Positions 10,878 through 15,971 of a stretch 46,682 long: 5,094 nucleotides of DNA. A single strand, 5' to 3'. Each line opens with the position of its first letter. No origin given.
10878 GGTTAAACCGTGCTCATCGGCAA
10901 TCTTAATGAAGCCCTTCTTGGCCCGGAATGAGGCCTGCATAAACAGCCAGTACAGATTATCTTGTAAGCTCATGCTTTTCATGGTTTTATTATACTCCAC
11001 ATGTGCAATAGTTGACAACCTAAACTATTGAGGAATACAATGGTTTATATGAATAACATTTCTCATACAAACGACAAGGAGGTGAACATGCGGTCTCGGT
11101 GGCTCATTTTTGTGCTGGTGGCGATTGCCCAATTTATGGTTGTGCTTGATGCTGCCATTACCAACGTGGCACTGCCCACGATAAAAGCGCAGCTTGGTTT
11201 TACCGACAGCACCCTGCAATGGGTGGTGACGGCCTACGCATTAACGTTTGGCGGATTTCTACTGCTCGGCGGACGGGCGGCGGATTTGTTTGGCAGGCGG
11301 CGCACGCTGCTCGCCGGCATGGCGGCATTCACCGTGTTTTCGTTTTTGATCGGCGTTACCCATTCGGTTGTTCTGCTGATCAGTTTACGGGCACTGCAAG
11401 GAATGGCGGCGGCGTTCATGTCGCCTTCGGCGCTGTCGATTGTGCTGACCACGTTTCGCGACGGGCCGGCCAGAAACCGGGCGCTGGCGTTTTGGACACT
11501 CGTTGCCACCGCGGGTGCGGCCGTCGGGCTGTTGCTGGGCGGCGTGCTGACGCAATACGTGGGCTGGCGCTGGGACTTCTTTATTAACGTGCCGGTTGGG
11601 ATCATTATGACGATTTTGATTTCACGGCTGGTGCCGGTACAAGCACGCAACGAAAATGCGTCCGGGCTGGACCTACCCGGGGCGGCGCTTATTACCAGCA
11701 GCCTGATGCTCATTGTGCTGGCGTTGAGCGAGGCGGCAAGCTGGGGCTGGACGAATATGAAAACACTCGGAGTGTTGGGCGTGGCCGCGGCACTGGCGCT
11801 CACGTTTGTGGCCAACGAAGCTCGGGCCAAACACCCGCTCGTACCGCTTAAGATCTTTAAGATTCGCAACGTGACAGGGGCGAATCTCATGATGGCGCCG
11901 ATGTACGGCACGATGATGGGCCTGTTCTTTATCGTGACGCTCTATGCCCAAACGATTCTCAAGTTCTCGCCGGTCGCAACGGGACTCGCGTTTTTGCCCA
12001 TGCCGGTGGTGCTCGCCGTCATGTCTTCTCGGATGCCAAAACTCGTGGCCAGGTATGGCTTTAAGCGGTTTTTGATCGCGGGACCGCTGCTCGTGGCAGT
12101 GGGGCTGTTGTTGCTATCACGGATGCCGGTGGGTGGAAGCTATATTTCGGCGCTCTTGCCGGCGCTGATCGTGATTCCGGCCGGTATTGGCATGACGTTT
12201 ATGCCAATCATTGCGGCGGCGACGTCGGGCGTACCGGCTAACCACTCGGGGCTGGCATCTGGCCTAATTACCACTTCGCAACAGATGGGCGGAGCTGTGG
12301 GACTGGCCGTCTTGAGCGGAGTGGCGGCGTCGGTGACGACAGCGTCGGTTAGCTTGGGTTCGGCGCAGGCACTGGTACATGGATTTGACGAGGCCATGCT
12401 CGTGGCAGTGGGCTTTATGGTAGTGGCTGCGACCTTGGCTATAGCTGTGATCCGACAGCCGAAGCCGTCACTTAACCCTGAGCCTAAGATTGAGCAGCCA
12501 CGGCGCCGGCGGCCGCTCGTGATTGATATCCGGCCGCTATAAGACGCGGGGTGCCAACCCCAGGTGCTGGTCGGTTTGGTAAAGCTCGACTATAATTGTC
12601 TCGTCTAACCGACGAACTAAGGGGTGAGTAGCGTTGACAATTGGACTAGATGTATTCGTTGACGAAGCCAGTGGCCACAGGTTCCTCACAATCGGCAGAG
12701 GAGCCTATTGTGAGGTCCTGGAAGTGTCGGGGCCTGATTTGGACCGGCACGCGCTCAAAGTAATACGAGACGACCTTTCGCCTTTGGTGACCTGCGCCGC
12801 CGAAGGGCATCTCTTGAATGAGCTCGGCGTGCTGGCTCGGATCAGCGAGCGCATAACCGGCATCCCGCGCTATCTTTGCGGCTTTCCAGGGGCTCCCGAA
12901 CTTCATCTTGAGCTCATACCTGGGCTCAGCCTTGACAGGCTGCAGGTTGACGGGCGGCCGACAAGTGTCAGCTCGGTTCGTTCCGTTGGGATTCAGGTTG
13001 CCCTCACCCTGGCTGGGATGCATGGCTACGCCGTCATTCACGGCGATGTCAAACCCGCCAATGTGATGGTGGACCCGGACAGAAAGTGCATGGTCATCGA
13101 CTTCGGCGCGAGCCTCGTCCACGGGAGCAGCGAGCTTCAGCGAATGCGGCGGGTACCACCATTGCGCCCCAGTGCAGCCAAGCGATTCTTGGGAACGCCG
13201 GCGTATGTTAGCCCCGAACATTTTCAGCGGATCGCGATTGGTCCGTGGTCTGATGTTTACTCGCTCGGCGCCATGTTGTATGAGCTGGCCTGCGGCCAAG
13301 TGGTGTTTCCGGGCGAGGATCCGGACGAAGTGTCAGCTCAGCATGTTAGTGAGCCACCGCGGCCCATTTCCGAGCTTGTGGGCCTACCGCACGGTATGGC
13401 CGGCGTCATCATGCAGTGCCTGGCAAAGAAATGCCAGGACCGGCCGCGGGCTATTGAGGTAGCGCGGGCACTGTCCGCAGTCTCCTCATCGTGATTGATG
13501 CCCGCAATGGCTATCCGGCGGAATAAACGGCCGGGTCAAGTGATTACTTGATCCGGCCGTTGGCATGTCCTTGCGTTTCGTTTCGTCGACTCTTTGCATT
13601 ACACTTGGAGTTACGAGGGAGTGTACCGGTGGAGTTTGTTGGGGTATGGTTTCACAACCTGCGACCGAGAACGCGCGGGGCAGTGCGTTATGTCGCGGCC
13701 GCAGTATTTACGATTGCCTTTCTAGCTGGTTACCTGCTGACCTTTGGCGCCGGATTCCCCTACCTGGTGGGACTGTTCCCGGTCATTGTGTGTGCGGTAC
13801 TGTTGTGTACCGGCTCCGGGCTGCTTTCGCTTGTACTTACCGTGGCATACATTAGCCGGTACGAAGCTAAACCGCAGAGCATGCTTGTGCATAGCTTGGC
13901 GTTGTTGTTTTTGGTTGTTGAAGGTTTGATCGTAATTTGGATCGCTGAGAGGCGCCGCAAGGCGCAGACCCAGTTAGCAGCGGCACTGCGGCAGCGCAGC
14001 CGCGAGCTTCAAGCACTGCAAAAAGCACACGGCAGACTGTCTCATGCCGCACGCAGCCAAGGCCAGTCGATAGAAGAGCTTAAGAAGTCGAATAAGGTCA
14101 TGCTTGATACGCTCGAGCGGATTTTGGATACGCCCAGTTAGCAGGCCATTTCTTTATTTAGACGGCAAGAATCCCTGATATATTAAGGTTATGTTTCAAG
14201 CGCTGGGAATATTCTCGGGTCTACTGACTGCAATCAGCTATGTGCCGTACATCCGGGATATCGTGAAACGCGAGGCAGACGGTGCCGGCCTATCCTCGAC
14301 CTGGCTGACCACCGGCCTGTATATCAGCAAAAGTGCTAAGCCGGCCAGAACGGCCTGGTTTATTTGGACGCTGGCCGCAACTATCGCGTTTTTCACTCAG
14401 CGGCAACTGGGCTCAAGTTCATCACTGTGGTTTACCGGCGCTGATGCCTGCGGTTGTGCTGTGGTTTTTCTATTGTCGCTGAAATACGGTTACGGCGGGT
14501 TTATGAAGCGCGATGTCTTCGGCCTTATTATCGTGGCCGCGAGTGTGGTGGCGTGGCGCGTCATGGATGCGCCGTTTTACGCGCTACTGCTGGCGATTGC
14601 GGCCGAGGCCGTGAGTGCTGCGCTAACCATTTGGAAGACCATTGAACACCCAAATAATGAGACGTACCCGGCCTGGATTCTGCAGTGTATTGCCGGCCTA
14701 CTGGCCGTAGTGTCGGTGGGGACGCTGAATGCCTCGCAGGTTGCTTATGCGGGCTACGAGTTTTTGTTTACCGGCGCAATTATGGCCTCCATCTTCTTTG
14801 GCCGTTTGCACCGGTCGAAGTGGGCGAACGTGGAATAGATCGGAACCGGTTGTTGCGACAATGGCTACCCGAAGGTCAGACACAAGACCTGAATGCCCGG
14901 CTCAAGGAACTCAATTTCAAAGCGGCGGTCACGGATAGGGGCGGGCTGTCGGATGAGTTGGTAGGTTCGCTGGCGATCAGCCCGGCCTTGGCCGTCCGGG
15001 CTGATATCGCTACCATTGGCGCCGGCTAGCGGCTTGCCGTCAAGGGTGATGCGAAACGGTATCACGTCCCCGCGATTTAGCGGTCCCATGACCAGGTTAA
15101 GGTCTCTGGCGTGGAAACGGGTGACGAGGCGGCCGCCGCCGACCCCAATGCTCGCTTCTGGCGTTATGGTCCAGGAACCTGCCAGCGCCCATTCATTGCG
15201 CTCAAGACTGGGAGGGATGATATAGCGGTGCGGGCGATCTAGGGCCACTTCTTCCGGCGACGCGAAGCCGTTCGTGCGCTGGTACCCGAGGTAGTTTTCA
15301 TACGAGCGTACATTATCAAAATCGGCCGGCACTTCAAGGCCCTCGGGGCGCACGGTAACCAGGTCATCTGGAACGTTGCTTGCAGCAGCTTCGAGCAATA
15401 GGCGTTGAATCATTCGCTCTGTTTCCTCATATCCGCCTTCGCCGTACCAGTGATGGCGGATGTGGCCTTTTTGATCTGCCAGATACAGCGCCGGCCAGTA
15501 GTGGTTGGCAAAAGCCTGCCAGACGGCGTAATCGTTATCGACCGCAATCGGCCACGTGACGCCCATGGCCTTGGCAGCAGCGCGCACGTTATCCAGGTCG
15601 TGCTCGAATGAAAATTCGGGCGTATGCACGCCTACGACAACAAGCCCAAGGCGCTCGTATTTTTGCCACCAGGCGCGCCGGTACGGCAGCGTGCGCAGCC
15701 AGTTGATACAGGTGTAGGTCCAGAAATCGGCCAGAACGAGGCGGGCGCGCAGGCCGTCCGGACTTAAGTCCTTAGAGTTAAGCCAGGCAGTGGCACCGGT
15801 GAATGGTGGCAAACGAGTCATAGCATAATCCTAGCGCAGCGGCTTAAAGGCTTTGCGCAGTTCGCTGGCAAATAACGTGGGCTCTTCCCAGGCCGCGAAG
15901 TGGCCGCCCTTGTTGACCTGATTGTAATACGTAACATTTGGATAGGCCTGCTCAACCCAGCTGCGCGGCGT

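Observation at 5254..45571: Dispersed, same-strand, intergenic repeat family (core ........; long form .......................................)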

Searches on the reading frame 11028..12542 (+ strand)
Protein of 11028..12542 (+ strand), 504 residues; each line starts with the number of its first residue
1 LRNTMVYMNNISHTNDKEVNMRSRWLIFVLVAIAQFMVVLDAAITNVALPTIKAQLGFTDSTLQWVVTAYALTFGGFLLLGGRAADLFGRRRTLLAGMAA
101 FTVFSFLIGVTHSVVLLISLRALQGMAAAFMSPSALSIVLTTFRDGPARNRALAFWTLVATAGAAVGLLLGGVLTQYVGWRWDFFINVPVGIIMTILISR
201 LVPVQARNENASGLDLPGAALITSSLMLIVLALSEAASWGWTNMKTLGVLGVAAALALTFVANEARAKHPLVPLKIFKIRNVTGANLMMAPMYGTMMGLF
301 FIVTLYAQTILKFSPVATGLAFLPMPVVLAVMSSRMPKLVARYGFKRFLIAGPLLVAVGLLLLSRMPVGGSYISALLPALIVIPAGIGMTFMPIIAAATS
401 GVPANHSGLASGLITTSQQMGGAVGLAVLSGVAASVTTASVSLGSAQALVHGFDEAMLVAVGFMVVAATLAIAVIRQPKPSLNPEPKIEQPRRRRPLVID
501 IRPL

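Call 25: search_protein_families(library=pfam, proteins=[window:11028-12542:+], max_evalue=0.001)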
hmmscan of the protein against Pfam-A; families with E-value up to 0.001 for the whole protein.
window:11028-12542:+ (504 aa): 1 family
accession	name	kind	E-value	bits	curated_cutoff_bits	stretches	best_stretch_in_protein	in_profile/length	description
PF07690.21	MFS_1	-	2.6e-51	175.1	33.4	1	31-425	1-346/347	Major Facilitator Superfamily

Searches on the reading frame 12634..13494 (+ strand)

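Call 25: search_protein_families(library=pfam, proteins=[window:12634-13494:+], max_evalue=0.001)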
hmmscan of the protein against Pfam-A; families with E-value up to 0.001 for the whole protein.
window:12634-13494:+ (286 aa): 4 families
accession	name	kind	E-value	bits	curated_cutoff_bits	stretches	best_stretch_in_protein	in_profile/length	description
PF00069.31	Pkinase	-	3.8e-28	99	31.7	1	19-276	6-257/263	Protein kinase domain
PF07714.23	PK_Tyr_Ser-Thr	-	8.5e-15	55.2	23.1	1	90-279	78-257/258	Protein tyrosine and serine/threonine kinase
PF01636.29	APH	-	8.1e-06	26.2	23.2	1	134-159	170-196/239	Phosphotransferase enzyme family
PF03109.22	ABC1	-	0.00013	21.7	22.9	1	90-160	145-214/244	ABC1 atypical kinase-like domain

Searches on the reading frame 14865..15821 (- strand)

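Call 26: search_protein_families(library=pfam, proteins=[window:14865-15821:-], max_evalue=0.001)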
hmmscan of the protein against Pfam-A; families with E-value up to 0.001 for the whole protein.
window:14865-15821:- (318 aa): 2 families
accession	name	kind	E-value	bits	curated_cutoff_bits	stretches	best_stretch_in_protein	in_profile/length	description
PF17991.7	Thioredoxin_10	-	4e-36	125.1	27.1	1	174-318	2-142/142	Thioredoxin like C-terminal domain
PF00578.27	AhpC-TSA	-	0.00018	21.9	26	1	30-123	29-123/124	AhpC/TSA family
